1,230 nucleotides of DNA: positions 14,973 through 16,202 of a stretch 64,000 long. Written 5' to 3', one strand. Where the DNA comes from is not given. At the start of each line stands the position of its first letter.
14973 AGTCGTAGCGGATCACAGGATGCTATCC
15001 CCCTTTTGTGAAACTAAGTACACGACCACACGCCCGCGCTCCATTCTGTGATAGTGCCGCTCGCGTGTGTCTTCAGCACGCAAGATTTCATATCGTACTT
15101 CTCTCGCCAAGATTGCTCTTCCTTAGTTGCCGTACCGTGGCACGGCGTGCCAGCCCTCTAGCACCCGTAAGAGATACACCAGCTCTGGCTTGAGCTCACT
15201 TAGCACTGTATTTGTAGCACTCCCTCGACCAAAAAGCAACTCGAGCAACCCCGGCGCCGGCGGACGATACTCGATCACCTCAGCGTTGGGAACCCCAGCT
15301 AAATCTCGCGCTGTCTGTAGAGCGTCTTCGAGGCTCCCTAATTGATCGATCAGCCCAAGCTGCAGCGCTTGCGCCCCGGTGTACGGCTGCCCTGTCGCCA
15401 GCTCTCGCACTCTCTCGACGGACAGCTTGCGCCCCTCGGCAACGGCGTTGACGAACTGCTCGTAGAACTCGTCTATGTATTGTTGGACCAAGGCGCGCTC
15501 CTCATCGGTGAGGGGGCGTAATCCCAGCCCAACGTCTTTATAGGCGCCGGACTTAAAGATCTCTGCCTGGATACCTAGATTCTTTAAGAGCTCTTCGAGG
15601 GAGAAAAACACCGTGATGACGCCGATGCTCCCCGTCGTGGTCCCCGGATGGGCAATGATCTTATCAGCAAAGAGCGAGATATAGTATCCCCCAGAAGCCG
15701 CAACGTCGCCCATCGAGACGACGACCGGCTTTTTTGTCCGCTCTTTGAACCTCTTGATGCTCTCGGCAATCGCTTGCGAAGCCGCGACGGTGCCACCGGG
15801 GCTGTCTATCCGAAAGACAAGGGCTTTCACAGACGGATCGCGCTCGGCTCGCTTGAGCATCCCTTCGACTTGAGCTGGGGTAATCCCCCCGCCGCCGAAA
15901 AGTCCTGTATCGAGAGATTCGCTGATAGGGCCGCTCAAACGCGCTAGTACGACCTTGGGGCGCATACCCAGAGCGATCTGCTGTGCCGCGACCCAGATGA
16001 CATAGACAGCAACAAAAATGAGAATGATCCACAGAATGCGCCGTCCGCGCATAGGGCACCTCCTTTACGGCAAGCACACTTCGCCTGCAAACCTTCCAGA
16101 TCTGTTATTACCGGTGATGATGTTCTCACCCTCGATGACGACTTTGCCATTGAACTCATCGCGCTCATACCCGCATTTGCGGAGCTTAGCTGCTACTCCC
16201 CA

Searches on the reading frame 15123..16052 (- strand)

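Call 15: search_protein_families(library=pfam, proteins=[window:15123-16052:-], max_evalue=0.001)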
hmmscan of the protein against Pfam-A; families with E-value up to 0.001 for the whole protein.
window:15123-16052:- (309 aa): 4 families
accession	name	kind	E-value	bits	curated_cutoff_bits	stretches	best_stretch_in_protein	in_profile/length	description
PF01343.23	Peptidase_S49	-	6.7e-54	182.5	24.9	1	105-254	4-153/154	Peptidase family S49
PF25145.1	NfeD1b_N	-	1.5e-10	41.5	40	1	65-147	22-99/189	NfeD1b, N-terminal domain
PF01972.22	SDH_protease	-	1.9e-05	24.3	31.3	1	63-141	79-153/286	ClpP-like SDH-type serine proteinase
PF00574.28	CLP_protease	-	0.00014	22.2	20.2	0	72-129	43-96/182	Clp protease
